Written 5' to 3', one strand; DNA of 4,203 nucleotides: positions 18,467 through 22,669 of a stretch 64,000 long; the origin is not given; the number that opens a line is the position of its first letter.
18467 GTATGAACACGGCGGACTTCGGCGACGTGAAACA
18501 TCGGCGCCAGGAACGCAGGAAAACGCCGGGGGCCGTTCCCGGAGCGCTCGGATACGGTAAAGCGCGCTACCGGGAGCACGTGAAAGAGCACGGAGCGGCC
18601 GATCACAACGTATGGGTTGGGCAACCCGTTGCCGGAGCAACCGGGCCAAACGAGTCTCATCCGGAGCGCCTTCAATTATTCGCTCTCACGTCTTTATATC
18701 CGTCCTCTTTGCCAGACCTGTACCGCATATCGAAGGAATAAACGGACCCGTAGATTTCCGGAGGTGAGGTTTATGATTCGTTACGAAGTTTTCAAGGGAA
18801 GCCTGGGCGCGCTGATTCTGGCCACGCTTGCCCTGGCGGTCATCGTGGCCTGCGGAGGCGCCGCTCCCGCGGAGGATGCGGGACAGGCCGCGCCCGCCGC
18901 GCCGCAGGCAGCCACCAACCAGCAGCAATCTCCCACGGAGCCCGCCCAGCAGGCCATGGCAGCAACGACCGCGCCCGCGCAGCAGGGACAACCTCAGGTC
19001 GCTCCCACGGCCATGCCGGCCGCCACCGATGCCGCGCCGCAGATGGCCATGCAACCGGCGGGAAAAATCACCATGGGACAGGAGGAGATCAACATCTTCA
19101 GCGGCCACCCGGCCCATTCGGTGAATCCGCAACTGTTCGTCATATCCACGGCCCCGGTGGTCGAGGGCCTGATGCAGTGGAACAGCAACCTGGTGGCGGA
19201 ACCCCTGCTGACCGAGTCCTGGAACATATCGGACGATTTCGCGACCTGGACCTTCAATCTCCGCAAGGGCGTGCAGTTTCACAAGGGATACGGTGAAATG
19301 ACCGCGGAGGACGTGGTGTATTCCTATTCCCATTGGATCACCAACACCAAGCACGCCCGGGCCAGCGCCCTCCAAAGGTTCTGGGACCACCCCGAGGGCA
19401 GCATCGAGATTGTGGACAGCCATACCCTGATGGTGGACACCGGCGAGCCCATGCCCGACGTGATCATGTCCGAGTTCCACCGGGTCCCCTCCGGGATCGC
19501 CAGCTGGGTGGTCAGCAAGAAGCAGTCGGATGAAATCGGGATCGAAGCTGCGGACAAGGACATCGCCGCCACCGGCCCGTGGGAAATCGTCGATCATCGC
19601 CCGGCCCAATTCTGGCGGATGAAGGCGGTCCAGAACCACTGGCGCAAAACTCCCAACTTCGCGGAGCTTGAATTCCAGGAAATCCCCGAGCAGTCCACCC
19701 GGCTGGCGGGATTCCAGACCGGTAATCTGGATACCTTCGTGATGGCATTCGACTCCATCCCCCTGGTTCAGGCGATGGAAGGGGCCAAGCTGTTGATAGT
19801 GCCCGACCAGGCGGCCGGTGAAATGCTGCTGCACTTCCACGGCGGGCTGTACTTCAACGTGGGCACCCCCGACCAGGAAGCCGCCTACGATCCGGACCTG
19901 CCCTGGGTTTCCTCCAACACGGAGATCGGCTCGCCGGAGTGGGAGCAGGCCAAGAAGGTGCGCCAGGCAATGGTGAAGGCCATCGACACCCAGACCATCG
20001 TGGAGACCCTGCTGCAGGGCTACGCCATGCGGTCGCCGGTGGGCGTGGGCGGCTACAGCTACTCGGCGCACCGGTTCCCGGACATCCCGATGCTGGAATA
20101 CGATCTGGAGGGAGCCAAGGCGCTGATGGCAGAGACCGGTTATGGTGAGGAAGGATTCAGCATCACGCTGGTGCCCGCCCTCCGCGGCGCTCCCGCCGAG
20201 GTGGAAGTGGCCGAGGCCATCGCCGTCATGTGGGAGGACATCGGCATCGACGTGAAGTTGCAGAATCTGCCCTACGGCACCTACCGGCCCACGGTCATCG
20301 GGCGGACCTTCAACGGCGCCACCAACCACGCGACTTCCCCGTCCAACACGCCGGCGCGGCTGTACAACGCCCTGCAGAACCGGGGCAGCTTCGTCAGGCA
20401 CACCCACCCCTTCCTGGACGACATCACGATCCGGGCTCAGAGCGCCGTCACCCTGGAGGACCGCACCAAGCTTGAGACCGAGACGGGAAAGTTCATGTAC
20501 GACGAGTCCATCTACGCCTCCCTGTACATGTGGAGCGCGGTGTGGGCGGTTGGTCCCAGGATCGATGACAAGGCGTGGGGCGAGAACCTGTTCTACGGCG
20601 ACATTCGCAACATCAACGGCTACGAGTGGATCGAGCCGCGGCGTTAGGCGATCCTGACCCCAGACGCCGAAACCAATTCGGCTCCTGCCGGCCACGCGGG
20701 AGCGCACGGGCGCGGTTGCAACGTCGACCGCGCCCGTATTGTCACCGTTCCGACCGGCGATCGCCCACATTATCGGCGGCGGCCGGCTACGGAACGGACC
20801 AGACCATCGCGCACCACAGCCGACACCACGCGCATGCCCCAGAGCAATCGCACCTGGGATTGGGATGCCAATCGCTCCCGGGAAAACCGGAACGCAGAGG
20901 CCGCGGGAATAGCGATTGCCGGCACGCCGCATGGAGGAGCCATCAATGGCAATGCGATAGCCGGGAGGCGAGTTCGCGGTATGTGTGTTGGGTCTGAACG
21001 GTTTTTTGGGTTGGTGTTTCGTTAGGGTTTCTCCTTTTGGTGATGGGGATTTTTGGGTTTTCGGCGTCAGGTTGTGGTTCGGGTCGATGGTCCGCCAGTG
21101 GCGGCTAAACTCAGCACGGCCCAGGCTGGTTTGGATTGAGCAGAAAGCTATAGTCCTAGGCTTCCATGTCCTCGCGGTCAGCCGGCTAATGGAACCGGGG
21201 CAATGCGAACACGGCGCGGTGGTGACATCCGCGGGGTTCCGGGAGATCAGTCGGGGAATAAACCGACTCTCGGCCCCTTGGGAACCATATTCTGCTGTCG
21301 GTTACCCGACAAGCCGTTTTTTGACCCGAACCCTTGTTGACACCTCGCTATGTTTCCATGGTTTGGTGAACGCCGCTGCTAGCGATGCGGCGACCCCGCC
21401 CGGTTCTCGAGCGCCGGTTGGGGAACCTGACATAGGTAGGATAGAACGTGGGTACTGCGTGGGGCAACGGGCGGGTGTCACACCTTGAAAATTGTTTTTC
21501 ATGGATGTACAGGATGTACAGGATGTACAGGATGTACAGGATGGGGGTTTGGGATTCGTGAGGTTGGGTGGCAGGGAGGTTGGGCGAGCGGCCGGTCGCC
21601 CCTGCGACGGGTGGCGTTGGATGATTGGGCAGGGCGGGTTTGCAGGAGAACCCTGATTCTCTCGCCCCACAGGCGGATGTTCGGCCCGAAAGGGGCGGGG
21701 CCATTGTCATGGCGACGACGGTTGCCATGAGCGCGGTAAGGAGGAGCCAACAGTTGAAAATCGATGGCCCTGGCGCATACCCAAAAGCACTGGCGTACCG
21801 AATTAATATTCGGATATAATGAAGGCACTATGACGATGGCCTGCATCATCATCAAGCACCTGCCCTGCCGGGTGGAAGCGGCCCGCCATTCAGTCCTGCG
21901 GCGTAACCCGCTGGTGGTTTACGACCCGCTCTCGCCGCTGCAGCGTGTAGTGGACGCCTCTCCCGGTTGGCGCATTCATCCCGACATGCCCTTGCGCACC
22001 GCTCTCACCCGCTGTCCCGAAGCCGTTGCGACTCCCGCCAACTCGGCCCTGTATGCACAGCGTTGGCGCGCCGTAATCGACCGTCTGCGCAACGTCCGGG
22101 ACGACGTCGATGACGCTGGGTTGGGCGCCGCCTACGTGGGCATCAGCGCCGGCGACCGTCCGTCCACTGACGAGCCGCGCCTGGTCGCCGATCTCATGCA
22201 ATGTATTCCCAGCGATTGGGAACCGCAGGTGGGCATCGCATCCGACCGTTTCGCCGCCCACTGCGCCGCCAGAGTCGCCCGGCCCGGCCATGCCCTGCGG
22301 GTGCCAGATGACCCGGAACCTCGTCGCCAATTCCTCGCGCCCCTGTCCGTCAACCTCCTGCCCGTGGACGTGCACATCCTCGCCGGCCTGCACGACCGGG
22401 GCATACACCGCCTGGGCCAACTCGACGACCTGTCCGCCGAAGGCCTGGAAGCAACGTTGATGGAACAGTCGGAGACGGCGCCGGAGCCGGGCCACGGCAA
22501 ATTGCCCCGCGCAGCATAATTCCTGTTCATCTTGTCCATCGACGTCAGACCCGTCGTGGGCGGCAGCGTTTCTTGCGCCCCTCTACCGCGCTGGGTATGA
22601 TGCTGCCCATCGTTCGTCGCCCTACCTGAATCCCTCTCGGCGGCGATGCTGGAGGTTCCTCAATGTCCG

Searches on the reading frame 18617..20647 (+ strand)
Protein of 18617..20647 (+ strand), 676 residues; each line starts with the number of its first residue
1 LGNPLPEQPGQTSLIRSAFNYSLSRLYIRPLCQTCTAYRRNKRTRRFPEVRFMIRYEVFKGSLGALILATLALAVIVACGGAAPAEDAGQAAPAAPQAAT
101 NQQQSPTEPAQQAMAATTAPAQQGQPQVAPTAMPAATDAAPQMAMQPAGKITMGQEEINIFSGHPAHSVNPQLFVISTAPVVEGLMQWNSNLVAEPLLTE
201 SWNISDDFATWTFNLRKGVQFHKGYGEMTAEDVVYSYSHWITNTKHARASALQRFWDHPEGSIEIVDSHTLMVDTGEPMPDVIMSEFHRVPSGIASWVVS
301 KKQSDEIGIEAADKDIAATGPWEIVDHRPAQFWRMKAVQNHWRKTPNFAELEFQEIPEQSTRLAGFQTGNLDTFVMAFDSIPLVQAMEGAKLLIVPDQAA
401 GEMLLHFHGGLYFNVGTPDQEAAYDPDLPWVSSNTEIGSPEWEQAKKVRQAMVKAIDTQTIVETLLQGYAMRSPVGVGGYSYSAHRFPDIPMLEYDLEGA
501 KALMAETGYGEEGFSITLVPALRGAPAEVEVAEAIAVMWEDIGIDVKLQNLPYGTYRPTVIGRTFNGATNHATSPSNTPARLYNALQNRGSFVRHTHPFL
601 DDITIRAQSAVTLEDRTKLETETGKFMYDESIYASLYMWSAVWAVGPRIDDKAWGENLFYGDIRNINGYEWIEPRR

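Call 86: search_protein_families(library=pfam, proteins=[window:18617-20647:+], max_evalue=0.01)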
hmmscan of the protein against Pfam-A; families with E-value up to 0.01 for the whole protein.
window:18617-20647:+ (676 aa): 1 family
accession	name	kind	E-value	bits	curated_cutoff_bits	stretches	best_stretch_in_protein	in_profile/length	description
PF00496.27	SBP_bac_5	-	2.5e-57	195.1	32.4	1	195-585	3-359/368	Bacterial extracellular solute-binding proteins, family 5 Middle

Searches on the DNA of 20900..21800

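Call 34: search_rna_families(source=window, start=20900, end=21800, threshold=evalue, max_evalue=10, show_alignments=2)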
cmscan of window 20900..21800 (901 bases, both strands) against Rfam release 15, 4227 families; matches with E-value up to 10: 1.
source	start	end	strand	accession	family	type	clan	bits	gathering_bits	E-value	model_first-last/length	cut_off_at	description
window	21501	21607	+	RF00195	RsmY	Gene; sRNA;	CL00106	12.5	57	2.1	1-121/121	no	RsmY RNA family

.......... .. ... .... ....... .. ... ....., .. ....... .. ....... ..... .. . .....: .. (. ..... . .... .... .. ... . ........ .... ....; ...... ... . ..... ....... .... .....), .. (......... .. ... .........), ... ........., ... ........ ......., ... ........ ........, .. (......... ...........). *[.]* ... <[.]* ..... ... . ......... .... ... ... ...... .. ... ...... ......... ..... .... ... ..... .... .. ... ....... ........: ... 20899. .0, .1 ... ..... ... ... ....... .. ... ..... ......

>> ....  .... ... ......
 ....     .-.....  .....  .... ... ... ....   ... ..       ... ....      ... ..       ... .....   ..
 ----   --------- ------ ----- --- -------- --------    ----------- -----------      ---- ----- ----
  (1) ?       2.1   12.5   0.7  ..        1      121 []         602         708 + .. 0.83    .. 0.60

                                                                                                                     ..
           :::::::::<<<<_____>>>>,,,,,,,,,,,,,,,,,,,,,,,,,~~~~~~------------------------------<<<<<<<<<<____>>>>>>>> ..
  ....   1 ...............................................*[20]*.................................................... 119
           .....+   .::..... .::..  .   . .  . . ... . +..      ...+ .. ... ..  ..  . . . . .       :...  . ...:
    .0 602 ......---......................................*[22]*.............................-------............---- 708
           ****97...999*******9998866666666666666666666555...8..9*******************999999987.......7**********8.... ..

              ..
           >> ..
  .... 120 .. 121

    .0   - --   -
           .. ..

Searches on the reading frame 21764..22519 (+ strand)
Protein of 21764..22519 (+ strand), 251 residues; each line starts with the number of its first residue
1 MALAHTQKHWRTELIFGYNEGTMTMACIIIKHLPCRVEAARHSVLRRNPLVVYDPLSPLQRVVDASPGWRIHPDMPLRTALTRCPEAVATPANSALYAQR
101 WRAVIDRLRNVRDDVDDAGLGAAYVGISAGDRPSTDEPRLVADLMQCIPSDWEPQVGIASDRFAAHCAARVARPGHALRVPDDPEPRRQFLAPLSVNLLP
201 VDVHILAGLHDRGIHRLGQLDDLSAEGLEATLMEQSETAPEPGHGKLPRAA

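Call 86: search_protein_families(library=pfam, proteins=[window:21764-22519:+], max_evalue=0.01)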
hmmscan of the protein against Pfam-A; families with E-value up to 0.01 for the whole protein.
window:21764-22519:+ (251 aa): 1 family
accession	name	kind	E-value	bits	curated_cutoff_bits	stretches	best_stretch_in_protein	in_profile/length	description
PF00817.25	IMS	-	1.2e-09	38.6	23.2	1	33-169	6-147/148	impB/mucB/samB family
